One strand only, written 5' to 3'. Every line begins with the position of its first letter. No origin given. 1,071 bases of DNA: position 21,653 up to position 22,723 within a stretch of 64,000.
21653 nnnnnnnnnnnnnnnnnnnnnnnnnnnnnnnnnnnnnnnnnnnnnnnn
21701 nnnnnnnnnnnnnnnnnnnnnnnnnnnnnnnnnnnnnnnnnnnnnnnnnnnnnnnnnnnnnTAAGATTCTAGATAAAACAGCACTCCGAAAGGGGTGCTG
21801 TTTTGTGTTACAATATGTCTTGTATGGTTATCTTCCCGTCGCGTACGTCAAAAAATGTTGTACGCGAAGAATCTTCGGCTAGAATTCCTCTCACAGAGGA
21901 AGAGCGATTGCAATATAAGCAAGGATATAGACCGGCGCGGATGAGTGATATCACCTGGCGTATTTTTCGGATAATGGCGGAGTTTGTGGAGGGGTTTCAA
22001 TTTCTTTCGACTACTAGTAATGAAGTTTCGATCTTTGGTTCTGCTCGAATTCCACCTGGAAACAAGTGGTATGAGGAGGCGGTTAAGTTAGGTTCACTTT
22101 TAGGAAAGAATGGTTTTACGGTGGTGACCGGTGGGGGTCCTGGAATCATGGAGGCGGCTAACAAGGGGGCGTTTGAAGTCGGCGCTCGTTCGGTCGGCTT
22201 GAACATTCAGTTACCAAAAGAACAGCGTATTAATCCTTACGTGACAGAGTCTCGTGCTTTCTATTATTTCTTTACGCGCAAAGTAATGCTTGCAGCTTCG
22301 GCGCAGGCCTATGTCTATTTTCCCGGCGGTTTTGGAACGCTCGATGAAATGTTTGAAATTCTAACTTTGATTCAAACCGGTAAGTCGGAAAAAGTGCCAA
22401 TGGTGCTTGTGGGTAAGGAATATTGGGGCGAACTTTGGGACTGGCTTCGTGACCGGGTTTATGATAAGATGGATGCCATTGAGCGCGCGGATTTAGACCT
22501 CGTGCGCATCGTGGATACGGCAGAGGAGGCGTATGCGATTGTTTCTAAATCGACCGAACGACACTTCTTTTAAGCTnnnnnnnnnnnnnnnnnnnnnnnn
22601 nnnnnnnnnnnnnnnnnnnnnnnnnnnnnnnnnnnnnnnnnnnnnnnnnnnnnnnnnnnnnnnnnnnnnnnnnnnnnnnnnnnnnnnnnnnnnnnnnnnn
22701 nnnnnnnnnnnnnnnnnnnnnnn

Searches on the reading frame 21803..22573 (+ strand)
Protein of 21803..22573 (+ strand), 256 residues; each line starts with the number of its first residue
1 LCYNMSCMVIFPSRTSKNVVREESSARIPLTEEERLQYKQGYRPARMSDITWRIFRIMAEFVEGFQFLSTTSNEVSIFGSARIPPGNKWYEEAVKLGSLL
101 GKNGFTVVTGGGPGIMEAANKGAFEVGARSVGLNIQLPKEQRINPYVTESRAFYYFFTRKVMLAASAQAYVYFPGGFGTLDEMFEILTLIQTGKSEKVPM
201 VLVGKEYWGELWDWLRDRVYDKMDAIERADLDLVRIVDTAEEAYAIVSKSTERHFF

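Call 86: search_protein_families(library=pfam, proteins=[window:21803-22573:+], max_evalue=0.0001)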
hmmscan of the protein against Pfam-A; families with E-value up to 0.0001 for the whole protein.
window:21803-22573:+ (256 aa): 2 families
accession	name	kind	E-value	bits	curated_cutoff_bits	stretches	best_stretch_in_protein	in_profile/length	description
PF03641.19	Lysine_decarbox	-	5.6e-33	114.4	27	1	116-245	1-129/131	Possible lysine decarboxylase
PF18306.6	LDcluster4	-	8.9e-16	58.3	26.3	1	74-184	3-111/151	SLOG cluster4 family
